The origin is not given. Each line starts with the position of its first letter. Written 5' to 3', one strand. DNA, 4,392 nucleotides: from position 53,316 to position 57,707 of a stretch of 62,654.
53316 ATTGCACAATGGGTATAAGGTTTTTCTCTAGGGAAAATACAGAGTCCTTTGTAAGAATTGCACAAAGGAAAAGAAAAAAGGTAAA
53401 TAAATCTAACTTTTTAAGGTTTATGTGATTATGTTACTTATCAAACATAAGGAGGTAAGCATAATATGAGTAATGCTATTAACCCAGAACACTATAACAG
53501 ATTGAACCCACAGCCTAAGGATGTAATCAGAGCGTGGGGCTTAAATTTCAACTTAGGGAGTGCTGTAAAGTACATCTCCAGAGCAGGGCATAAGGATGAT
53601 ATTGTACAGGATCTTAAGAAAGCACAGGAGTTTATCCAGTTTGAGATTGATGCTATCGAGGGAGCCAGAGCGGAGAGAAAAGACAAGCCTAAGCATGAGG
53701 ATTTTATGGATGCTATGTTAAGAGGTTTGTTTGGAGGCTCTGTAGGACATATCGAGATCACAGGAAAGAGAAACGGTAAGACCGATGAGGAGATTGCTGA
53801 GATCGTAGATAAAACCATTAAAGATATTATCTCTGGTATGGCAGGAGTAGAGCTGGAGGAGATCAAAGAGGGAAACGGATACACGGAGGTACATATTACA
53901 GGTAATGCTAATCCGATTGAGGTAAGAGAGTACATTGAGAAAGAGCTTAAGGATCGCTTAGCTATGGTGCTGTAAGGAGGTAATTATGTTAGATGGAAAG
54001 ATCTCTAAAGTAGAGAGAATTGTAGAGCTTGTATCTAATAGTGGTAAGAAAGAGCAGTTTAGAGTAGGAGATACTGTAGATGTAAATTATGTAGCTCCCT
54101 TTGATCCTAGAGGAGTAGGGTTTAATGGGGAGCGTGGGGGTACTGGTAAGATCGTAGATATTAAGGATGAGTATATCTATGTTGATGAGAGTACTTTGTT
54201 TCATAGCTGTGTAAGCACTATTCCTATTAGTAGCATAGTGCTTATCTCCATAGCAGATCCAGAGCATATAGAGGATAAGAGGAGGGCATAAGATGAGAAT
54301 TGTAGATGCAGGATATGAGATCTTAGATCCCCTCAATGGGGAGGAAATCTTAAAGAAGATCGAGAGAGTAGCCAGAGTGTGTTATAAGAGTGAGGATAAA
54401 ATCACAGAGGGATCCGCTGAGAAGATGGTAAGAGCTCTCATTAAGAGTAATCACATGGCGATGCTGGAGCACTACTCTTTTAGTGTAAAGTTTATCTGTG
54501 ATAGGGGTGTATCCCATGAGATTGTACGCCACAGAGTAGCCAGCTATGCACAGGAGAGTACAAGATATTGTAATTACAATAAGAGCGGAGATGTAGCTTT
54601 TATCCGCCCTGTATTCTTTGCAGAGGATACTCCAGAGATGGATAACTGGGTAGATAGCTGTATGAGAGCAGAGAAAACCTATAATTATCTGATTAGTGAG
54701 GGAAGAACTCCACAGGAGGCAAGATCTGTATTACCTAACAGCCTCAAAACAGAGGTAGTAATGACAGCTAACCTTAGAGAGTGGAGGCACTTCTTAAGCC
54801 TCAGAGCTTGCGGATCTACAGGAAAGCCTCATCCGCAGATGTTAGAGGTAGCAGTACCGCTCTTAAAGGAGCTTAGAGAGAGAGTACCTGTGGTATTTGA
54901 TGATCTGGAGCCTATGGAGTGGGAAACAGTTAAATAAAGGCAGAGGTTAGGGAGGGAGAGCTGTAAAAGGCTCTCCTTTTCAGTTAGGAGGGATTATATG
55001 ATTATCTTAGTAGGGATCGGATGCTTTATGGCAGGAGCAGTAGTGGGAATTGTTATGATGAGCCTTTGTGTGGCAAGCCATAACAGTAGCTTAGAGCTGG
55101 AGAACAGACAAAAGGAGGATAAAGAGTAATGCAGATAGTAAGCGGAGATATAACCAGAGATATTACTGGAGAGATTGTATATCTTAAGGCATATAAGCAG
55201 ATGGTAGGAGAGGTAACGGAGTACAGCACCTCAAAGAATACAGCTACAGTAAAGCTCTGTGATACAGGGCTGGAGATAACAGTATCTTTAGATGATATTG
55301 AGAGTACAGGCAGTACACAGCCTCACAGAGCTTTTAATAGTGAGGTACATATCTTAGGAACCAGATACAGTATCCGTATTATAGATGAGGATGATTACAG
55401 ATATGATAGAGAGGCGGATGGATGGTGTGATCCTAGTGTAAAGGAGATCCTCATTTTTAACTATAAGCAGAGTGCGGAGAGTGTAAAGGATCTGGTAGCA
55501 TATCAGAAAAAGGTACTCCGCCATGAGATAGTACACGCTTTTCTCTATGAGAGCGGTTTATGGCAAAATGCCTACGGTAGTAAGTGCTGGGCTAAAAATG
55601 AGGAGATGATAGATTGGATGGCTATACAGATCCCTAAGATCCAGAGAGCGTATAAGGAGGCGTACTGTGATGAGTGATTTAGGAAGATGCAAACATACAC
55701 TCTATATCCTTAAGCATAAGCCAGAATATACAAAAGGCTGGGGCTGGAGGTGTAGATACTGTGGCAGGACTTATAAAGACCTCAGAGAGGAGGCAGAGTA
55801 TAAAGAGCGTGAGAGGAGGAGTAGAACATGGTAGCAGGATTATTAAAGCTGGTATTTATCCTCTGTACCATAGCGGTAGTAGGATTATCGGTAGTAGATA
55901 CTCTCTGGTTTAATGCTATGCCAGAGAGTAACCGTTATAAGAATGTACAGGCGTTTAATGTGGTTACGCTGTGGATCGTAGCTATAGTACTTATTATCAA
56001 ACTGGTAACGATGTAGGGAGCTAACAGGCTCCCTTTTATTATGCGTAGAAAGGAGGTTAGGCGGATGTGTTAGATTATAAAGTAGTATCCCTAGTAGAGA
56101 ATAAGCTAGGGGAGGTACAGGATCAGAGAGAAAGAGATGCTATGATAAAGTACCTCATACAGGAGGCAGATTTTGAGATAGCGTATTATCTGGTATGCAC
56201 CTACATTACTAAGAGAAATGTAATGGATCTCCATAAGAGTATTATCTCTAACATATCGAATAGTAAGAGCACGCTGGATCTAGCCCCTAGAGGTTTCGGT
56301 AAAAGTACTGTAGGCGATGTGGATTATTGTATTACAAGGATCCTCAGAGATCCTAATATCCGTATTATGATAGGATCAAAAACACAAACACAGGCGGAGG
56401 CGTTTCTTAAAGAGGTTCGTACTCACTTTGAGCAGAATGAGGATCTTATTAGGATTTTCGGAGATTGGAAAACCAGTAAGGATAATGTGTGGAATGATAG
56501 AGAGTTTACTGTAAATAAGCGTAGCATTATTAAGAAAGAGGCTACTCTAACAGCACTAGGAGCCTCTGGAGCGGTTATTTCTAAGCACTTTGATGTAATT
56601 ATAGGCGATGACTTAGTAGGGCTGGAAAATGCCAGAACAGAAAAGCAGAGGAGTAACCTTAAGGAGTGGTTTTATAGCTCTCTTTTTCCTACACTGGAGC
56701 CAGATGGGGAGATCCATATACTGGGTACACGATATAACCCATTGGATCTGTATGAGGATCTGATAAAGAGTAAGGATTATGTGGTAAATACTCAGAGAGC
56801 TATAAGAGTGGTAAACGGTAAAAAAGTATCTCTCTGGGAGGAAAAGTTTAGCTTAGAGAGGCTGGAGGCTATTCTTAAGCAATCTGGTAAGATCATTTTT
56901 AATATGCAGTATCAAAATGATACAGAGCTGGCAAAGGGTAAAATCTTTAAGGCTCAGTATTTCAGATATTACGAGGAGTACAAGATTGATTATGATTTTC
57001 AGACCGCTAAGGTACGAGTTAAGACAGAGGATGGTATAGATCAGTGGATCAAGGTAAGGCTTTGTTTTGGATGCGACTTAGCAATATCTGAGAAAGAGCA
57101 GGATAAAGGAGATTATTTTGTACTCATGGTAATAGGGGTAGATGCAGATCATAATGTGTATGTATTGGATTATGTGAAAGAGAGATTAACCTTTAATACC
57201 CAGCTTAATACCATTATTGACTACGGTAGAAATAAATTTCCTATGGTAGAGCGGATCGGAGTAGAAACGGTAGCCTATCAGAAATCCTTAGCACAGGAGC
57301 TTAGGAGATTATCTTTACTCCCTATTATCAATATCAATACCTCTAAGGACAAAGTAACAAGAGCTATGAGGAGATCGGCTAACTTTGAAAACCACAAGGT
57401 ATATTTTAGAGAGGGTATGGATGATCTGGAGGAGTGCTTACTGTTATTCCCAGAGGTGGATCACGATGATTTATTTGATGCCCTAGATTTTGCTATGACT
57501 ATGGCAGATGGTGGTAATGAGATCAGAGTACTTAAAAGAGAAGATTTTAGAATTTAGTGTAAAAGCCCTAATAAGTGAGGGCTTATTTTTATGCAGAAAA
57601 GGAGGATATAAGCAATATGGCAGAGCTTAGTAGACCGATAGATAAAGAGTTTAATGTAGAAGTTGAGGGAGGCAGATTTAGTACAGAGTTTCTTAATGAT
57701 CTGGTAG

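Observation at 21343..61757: Twelve copies of a rigid bipartite motif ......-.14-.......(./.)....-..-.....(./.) in front of gene cassettes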

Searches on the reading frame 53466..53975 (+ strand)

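Call 21: search_protein_families(library=pfam, proteins=[window:53466-53975:+], max_evalue=0.01)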
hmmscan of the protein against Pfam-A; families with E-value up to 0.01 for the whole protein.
window:53466-53975:+ (169 aa): 1 family
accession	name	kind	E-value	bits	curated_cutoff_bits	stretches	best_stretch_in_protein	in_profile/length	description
PF11753.13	DUF3310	-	1.9e-10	41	24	1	6-57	3-59/60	Protein of unknwon function (DUF3310)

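Call 54: search_protein_families(library=phrogs, proteins=[window:53466-53975:+], max_evalue=0.00001)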
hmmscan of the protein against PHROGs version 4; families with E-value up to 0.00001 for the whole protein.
window:53466-53975:+ (169 aa): 14 families
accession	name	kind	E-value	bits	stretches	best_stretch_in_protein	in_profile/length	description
phrog_236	-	other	8.8e-23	82.6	1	2-77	239-318/431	nucleotide kinase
phrog_4897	-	other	3.3e-17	64.2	1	4-67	115-183/186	kinase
phrog_5839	-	unknown function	9.5e-14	52.5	1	3-74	6-77/128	-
phrog_4472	-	other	1.5e-12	48.4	1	3-75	13-88/100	nucleotide kinase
phrog_11324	-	other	3.8e-12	47.9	1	3-73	9-80/139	nucleotide kinase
phrog_25460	-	unknown function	6.6e-10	39.9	1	4-63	77-139/144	-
phrog_1689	-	other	2.2e-09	38.5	1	6-65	169-235/243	nucleotide kinase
phrog_4943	-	unknown function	6.6e-09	37.4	1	5-58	92-153/166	-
phrog_2781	-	unknown function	1.4e-08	36.1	1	25-66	205-246/253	-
phrog_13120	-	unknown function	4.1e-08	35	1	5-57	66-118/134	-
phrog_20651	-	unknown function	7.1e-08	33.3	1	4-66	133-197/214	-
phrog_11450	-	unknown function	1.7e-06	28.2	1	5-66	327-390/394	-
phrog_26005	-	unknown function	2.6e-06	28.1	1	14-67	253-309/310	-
phrog_4824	-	unknown function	9.6e-06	26.6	0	3-84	5-81/128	-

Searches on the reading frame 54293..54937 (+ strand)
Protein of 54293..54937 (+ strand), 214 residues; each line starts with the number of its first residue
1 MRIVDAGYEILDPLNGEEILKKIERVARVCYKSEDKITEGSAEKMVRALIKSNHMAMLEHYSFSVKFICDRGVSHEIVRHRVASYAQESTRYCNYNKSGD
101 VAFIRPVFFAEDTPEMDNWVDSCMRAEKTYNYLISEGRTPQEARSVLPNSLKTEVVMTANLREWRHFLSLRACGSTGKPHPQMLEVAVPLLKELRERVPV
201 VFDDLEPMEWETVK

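Call 54: search_protein_families(library=phrogs, proteins=[window:54293-54937:+], max_evalue=0.00001)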
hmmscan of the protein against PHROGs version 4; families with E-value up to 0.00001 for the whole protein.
window:54293-54937:+ (214 aa): 3 families
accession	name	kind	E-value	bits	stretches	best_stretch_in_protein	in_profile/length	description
phrog_85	-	DNA, RNA and nucleotide metabolism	1.9e-49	170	1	20-206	388-584/866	thymidylate synthase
phrog_10644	-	DNA, RNA and nucleotide metabolism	1.2e-11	46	1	126-189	78-141/160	thymidylate synthase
phrog_22708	-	DNA, RNA and nucleotide metabolism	2e-11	44.8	1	15-117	39-146/242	thymidylate synthase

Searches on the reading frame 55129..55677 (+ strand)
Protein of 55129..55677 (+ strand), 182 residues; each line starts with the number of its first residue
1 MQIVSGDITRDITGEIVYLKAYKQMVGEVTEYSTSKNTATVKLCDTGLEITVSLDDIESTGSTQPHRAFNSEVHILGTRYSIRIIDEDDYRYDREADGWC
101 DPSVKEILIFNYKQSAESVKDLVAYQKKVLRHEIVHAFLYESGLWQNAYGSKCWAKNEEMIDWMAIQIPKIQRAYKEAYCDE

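Call 54: search_protein_families(library=phrogs, proteins=[window:55129-55677:+], max_evalue=0.00001)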
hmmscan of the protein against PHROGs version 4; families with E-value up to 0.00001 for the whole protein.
window:55129-55677:+ (182 aa): 1 family
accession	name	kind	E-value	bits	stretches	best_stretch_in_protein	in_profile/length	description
phrog_1233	-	unknown function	2.3e-26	93.7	1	65-180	4-109/306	-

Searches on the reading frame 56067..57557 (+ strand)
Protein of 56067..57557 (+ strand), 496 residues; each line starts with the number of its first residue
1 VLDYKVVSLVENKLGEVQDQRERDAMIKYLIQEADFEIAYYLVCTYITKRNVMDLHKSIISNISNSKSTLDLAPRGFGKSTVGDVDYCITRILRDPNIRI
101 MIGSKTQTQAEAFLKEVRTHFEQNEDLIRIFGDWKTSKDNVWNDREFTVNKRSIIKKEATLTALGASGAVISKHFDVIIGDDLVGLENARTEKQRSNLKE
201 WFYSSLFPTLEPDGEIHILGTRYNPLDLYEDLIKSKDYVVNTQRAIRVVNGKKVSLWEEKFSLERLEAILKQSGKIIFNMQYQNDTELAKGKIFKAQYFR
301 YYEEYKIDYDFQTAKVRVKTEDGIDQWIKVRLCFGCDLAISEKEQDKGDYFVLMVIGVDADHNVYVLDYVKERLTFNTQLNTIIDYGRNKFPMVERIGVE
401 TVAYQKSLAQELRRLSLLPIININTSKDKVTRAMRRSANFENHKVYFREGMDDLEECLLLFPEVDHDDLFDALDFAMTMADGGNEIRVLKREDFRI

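Call 54: search_protein_families(library=phrogs, proteins=[window:56067-57557:+], max_evalue=0.00001)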
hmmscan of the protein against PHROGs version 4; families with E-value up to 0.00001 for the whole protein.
window:56067-57557:+ (496 aa): 7 families
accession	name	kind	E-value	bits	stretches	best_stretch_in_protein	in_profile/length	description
phrog_38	-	head and packaging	1.8e-87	295.7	1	52-488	290-711/760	terminase large subunit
phrog_5573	-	head and packaging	1.3e-19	71.6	1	255-485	26-239/250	terminase large subunit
phrog_4758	-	head and packaging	5.3e-12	46.6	1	66-246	57-231/243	terminase large subunit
phrog_2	-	head and packaging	4.4e-10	39.9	1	72-479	283-593/807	terminase large subunit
phrog_17672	-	head and packaging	2.2e-09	37.7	1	35-232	37-227/395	terminase large subunit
phrog_979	-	head and packaging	3e-08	33.8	1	329-476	433-595/642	terminase large subunit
phrog_14112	-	unknown function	4e-07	30.7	1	52-197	90-234/247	-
